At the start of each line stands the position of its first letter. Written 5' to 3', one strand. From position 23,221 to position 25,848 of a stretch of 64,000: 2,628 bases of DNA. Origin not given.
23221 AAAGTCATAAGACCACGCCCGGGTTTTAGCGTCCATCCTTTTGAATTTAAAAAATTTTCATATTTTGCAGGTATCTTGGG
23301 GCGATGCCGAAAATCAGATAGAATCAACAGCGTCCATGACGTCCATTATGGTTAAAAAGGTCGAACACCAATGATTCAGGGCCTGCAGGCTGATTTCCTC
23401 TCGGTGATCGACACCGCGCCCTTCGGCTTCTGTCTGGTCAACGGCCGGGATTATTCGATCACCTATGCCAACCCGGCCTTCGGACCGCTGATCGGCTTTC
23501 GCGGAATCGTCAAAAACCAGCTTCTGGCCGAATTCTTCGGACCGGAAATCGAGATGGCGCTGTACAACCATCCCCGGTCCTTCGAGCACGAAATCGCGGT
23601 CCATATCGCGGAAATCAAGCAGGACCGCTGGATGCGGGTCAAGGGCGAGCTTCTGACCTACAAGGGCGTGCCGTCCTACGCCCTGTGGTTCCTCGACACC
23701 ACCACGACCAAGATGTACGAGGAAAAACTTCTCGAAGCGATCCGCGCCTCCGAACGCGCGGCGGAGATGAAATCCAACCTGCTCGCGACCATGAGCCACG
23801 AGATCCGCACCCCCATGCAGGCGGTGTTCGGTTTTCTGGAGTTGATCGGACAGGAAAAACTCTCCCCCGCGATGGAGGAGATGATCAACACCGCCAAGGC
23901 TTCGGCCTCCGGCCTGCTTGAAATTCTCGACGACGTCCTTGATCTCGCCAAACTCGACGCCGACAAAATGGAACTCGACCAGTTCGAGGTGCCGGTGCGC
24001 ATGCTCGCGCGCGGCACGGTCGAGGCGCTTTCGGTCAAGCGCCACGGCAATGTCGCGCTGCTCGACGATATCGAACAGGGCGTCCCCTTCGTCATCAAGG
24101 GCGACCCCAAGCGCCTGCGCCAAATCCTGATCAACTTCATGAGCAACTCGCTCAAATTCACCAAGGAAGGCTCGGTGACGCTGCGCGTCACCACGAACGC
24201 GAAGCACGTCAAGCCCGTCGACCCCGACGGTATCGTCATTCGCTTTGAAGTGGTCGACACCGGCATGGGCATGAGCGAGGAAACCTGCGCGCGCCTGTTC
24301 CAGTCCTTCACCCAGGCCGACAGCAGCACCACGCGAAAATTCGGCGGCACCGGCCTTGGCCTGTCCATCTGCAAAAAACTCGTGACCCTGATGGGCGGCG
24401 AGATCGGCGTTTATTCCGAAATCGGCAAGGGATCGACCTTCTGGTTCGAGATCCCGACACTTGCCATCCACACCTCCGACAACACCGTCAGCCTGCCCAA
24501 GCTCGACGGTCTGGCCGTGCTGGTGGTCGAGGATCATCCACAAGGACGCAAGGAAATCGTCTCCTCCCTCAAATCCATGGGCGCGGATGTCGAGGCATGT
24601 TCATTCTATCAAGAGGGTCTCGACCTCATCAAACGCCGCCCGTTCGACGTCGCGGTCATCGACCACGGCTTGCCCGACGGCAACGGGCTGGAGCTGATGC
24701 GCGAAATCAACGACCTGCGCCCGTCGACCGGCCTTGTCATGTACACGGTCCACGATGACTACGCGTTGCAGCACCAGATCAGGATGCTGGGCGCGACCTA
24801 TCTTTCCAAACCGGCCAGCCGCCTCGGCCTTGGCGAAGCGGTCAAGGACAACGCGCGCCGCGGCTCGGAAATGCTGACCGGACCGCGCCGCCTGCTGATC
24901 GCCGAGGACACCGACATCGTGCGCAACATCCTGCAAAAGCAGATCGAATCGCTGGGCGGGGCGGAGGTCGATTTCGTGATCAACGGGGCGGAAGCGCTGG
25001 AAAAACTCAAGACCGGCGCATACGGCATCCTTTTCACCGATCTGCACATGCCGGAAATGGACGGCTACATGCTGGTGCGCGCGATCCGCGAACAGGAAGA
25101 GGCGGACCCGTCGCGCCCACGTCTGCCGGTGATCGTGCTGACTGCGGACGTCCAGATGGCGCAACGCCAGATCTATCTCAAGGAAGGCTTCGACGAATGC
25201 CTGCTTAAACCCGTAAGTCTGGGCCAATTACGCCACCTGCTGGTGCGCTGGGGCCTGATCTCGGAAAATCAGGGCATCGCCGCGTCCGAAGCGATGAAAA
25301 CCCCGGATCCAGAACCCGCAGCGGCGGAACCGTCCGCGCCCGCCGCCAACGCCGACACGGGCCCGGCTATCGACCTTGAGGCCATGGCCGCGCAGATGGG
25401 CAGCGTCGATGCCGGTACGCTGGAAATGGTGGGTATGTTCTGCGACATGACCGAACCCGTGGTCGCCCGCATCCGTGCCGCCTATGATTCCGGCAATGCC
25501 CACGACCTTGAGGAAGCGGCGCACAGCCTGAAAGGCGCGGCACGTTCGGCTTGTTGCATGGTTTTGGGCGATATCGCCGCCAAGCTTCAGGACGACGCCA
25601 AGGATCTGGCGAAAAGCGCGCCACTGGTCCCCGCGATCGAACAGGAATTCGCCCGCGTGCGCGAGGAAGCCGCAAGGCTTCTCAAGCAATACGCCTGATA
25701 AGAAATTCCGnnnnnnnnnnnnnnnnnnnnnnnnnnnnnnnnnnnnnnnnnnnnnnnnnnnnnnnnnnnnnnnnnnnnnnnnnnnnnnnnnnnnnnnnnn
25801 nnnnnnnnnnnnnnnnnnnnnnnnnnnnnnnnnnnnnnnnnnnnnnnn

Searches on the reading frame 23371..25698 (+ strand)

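Call 26: search_protein_families(library=pfam, proteins=[window:23371-25698:+], max_evalue=0.00001)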
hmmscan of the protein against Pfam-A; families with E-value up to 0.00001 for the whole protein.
window:23371-25698:+ (775 aa): 4 families
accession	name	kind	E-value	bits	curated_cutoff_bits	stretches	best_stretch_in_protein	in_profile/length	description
PF00072.30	Response_reg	-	1.7e-41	141.3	30.2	2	509-623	2-109/111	Response regulator receiver domain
PF02518.31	HATPase_c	-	1.5e-28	99.9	26.4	1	244-363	1-109/111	Histidine kinase-, DNA gyrase B-, and HSP90-like ATPase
PF00512.31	HisKA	-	9.9e-16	58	26.9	1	133-197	1-65/66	His Kinase A (phospho-acceptor) domain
PF01627.28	Hpt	-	2.6e-12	47.2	24.6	1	685-765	1-83/84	Hpt domain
